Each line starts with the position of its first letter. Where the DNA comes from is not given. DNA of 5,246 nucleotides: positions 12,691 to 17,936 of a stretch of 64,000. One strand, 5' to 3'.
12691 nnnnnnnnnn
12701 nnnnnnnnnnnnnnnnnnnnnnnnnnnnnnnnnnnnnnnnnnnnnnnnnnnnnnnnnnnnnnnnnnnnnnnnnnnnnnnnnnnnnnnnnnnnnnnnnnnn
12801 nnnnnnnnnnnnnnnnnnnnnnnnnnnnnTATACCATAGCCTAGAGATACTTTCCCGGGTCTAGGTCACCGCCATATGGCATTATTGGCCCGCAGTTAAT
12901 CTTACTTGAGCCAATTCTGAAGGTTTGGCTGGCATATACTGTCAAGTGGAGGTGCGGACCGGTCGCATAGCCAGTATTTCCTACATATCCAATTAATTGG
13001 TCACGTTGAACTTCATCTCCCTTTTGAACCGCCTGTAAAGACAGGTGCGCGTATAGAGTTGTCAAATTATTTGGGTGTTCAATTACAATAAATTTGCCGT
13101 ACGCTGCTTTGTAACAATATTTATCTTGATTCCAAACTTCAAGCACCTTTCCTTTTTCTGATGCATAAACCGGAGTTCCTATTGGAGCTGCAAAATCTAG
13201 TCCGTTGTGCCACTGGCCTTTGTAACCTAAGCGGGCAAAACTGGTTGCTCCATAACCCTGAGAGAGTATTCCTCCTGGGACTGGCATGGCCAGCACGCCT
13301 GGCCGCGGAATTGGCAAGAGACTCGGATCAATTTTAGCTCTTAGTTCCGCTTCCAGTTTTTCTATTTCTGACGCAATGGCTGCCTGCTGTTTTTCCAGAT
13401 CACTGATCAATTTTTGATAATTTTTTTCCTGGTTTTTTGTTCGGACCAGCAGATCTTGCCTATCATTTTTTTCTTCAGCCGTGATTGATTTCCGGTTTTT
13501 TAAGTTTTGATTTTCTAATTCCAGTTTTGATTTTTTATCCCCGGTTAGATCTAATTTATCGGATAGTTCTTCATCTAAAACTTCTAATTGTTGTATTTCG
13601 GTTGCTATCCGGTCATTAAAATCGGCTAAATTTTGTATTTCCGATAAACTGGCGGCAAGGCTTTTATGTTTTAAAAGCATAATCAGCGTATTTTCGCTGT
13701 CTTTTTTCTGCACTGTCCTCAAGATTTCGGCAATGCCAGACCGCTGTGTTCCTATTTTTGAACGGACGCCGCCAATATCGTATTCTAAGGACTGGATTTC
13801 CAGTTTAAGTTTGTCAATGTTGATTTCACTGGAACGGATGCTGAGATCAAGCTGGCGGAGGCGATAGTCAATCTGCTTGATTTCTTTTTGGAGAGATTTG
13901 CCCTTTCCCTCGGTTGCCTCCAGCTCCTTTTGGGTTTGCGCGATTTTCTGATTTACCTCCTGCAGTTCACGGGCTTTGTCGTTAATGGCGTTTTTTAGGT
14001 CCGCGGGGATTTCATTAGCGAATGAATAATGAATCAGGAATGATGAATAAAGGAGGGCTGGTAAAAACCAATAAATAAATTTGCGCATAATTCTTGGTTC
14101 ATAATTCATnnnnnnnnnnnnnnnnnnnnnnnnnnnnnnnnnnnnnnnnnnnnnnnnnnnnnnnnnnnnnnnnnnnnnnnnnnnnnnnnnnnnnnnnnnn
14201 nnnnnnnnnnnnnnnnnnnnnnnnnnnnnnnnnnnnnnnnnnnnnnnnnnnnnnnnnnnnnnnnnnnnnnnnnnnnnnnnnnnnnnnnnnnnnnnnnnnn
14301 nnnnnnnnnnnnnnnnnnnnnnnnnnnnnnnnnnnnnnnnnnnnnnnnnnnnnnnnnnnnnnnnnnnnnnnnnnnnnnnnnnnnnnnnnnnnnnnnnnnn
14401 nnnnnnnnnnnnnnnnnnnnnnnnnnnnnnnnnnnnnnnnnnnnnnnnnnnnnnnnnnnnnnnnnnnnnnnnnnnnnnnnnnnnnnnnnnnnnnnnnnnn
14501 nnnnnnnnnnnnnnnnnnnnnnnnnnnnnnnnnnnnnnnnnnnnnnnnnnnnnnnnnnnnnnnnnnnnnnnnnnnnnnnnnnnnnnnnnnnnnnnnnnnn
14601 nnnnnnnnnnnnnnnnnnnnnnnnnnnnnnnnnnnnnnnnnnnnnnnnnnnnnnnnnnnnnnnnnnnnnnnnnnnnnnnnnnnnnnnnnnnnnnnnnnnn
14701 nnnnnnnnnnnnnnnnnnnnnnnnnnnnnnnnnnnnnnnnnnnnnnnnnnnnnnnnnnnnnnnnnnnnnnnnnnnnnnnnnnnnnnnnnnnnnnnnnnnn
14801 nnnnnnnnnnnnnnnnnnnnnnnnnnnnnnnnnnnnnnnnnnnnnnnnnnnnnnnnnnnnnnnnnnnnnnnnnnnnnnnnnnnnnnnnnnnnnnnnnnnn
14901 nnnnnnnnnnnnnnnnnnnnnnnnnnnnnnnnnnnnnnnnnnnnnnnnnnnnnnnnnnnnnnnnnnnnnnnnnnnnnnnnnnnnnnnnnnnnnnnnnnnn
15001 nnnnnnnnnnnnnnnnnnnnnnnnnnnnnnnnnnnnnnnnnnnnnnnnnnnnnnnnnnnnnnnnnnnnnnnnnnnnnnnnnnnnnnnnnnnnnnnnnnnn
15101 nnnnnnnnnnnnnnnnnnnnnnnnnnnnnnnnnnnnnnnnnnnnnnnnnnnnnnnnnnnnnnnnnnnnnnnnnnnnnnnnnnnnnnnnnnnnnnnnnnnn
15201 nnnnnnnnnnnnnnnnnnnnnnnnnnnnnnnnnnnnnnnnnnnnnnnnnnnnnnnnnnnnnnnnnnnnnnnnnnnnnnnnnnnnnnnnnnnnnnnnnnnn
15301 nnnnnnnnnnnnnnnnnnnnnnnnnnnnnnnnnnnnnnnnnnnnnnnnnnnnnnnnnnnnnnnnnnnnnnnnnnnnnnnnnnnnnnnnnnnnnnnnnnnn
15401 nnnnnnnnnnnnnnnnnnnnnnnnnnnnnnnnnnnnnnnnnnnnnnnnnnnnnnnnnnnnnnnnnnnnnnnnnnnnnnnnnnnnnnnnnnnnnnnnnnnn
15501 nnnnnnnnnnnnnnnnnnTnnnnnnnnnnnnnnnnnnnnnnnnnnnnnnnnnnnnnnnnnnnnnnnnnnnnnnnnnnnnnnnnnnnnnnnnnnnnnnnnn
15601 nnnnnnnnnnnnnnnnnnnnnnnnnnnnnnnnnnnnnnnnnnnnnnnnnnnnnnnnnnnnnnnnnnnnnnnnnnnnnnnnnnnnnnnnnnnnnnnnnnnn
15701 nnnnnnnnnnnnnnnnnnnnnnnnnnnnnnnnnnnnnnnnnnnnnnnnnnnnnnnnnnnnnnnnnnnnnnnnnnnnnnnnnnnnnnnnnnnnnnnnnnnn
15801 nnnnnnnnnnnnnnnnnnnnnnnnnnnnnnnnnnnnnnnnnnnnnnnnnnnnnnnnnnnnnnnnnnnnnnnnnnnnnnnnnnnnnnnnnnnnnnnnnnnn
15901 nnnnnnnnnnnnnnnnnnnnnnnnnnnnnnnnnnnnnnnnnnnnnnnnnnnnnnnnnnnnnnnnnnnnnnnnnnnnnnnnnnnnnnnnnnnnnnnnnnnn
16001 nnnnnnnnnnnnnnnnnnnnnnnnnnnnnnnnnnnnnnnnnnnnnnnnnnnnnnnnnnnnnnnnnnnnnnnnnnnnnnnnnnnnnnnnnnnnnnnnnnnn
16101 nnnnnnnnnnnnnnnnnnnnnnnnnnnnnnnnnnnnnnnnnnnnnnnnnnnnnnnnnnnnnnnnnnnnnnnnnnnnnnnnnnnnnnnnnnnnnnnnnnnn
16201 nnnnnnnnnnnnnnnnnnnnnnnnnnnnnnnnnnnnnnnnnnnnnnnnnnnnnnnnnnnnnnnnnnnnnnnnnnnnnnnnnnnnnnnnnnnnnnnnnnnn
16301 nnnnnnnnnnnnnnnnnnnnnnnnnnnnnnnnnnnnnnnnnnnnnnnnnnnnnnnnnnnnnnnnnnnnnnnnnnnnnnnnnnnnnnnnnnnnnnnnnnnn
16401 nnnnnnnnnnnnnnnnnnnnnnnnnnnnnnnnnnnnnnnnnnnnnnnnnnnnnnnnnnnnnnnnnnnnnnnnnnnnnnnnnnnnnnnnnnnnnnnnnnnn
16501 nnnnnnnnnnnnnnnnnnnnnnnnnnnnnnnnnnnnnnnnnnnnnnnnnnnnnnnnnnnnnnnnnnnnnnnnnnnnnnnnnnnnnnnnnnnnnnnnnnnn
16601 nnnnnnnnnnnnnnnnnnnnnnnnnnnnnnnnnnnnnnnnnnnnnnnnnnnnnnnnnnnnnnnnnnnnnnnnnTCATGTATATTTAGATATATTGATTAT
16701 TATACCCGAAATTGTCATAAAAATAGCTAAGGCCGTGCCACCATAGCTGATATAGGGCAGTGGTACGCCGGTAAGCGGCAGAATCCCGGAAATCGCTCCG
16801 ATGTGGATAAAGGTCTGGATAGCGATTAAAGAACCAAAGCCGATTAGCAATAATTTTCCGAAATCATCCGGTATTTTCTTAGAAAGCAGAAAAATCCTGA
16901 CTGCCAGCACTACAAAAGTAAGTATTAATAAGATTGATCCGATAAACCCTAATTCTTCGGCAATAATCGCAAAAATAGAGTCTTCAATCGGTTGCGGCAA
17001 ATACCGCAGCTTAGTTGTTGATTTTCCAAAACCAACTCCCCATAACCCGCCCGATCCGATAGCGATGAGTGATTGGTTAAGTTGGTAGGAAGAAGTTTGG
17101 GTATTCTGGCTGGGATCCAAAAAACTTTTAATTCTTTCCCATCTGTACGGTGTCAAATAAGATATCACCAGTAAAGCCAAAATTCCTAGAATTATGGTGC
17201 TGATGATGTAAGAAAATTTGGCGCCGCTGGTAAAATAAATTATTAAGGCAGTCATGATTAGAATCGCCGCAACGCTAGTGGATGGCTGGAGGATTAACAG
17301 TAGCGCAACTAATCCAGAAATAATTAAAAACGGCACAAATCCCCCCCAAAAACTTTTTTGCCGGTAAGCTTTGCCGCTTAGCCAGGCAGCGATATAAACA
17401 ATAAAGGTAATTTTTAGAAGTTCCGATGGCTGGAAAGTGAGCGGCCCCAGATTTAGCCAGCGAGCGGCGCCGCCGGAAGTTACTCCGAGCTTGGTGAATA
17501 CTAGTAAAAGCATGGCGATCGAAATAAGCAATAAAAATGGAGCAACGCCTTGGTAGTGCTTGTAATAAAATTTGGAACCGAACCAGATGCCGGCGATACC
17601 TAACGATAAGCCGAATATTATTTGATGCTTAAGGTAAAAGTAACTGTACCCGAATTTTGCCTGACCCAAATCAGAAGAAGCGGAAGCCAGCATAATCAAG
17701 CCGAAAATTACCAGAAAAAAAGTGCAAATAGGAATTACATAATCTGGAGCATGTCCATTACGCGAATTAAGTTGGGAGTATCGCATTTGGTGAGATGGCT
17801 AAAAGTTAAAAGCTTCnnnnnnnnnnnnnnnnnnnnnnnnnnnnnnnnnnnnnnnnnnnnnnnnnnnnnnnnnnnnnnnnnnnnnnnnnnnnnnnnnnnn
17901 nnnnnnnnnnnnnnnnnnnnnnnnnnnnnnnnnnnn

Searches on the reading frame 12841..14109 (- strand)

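Call 34: search_protein_families(library=pfam, proteins=[window:12841-14109:-], max_evalue=0.001)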
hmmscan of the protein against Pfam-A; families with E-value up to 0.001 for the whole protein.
window:12841-14109:- (422 aa): 4 families
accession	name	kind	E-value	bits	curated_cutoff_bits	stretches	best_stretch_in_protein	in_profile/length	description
PF01551.29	Peptidase_M23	-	2.2e-28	98.7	28.7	1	301-393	3-89/96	Peptidase family M23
PF05701.16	WEMBL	-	0.00045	19.5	35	1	34-137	287-390/562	Weak chloroplast movement under blue light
PF05823.17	Gp-FAR-1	-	0.00049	21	29.2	1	207-261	16-69/149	Nematode fatty acid retinoid binding protein (Gp-FAR-1)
PF11932.13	DUF3450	-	0.00093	19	32.6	1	39-111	15-87/241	Protein of unknown function (DUF3450)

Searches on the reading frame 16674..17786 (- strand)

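Call 9: search_protein_families(library=pfam, proteins=[window:16674-17786:-], max_evalue=0.01)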
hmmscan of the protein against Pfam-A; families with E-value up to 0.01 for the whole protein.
window:16674-17786:- (370 aa): 1 family
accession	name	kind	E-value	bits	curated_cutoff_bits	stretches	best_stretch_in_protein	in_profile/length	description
PF01098.24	FTSW_RODA_SPOVE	-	1.1e-92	311.3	26.4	1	18-369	4-353/356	Cell cycle protein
